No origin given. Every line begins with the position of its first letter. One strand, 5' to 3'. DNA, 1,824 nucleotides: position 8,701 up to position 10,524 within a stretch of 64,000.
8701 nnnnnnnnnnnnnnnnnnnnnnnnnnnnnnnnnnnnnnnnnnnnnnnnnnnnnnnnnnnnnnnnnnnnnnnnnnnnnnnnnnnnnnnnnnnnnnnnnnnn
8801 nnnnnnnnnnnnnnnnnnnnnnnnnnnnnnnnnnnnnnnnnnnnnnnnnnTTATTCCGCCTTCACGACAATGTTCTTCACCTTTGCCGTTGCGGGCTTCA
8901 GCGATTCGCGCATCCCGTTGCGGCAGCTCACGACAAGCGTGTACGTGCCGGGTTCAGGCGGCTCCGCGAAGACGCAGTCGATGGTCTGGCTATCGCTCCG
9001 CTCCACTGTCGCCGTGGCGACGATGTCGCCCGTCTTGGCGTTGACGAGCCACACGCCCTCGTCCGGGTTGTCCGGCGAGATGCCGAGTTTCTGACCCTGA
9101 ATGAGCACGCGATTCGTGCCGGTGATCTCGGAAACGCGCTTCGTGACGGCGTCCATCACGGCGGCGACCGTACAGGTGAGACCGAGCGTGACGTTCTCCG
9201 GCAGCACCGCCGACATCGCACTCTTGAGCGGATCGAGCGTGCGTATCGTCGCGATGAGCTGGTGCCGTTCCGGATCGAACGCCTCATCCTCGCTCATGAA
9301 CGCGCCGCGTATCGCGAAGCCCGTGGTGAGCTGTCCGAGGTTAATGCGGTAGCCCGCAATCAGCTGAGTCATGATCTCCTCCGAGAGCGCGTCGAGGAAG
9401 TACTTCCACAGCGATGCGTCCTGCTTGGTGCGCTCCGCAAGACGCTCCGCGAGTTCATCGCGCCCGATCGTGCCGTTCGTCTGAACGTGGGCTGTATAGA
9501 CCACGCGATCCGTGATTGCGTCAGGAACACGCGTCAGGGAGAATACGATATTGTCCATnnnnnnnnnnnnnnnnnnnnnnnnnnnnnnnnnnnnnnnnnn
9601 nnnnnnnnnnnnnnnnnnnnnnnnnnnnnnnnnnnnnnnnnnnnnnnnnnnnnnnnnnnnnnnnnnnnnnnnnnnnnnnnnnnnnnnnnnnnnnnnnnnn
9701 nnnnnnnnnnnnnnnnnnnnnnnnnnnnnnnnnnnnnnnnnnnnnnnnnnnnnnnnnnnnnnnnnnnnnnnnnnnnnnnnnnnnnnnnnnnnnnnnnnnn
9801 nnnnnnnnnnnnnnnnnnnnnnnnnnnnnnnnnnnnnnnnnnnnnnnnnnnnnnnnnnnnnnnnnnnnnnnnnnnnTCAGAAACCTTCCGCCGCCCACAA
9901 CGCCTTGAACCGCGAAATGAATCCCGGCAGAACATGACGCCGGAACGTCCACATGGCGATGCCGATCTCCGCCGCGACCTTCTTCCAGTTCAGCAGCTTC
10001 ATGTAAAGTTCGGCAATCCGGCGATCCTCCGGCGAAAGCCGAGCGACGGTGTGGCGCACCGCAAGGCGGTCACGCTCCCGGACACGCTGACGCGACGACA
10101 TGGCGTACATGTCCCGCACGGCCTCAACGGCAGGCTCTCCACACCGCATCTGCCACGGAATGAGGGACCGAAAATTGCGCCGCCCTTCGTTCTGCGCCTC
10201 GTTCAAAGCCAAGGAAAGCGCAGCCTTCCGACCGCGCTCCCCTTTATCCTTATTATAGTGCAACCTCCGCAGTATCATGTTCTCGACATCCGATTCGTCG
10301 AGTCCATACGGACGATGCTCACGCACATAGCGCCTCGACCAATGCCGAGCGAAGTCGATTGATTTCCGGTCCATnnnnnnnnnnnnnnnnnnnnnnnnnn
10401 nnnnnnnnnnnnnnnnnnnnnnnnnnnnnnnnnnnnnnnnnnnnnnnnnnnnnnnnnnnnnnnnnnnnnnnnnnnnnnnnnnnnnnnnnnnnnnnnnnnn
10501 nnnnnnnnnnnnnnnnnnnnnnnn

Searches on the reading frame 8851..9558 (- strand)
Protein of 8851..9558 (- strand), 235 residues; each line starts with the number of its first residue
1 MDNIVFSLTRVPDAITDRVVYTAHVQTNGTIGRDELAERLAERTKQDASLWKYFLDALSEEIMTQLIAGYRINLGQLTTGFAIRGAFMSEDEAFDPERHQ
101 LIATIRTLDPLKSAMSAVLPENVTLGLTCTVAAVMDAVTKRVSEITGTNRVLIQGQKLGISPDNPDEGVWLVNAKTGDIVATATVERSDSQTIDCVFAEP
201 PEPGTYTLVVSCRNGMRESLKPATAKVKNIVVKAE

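Call 19: search_protein_families(library=pfam, proteins=[window:8851-9558:-])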
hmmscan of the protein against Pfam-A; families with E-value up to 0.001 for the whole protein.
window:8851-9558:- (235 aa): 3 families
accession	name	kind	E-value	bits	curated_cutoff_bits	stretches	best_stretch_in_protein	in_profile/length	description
PF14848.11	HU-DNA_bdg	-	4.6e-11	43.3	30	1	17-118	15-117/124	DNA-binding domain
PF14734.12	DUF4469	-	6.8e-07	29.6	22.6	1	133-214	3-87/101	Domain of unknown function (DUF4469) with IG-like fold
PF18291.6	HU-HIG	-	1.7e-06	28.5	26.2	1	6-77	5-78/125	HU domain fused to wHTH, Ig, or Glycine-rich motif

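Call 63: search_protein_families(library=ncbifam, proteins=[window:8851-9558:-], max_evalue=0.1)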
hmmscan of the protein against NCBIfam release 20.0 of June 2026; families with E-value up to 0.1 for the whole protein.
window:8851-9558:- (235 aa): 1 family
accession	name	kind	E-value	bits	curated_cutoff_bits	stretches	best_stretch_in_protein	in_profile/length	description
TIGR01201.1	HU_rel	subfamily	0.0078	16.1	68.6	1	16-79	16-79/170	HU family DNA-binding protein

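Call 64: search_protein_families(library=phrogs, proteins=[window:8851-9558:-], max_evalue=0.1)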
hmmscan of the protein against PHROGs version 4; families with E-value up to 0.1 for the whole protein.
window:8851-9558:- (235 aa): 1 family
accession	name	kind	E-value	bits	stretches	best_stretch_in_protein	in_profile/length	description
phrog_379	-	DNA, RNA and nucleotide metabolism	0.059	13.9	0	27-77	26-76/138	DNA binding protein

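Call 73: search_solved_structures(query=window:8851-9558:-, max_evalue=1)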
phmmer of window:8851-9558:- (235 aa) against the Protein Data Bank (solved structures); distinct sequences matched with E-value up to 1: 6.
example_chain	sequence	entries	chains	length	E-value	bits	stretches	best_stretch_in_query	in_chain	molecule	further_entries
5eqx_A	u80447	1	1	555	0.51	13.3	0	139-191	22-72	Desmoglein-3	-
4num_A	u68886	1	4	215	0.83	12.6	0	154-194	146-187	Cadherin-2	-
4nuq_A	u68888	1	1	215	0.83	12.6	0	154-194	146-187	Cadherin-2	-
2qvi_A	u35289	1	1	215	0.83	12.6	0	154-194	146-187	Cadherin-2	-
3isy_A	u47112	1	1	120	0.84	12.6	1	183-225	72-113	Intracellular proteinase inhibitor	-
4nup_A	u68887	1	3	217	0.86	12.6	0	154-194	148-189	N-CADHERIN EC1-2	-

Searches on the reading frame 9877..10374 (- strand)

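Call 19: search_protein_families(library=pfam, proteins=[window:9877-10374:-])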
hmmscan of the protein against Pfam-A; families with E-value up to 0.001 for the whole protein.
window:9877-10374:- (165 aa): 0 families

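Call 33: search_protein_families(library=pfam, proteins=[window:9877-10374:-], max_evalue=0.01)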
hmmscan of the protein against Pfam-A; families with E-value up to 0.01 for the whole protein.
window:9877-10374:- (165 aa): 0 families

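Call 63: search_protein_families(library=ncbifam, proteins=[window:9877-10374:-], max_evalue=0.1)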
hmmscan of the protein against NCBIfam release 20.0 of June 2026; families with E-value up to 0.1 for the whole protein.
window:9877-10374:- (165 aa): 3 families
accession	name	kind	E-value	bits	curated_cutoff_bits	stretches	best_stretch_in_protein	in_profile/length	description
TIGR02937.1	sigma70-ECF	superfamily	0.0023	17.6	42.9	1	67-148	96-154/165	sigma-70 family RNA polymerase sigma factor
NF005644.0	PRK07408.1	subfamily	0.0031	17.2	261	1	95-152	188-246/258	RNA polymerase sigma factor SigF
NF010500.0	PRK13919.1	subfamily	0.023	14.9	226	1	97-145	120-169/186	putative RNA polymerase sigma E protein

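Call 64: search_protein_families(library=phrogs, proteins=[window:9877-10374:-], max_evalue=0.1)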
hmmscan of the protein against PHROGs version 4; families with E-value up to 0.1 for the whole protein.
window:9877-10374:- (165 aa): 2 families
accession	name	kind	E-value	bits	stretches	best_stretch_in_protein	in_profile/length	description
phrog_36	-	transcription regulation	0.013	16.1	1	94-146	121-174/220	transcriptional regulator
phrog_13787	-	unknown function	0.052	14.7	0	105-147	114-156/172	-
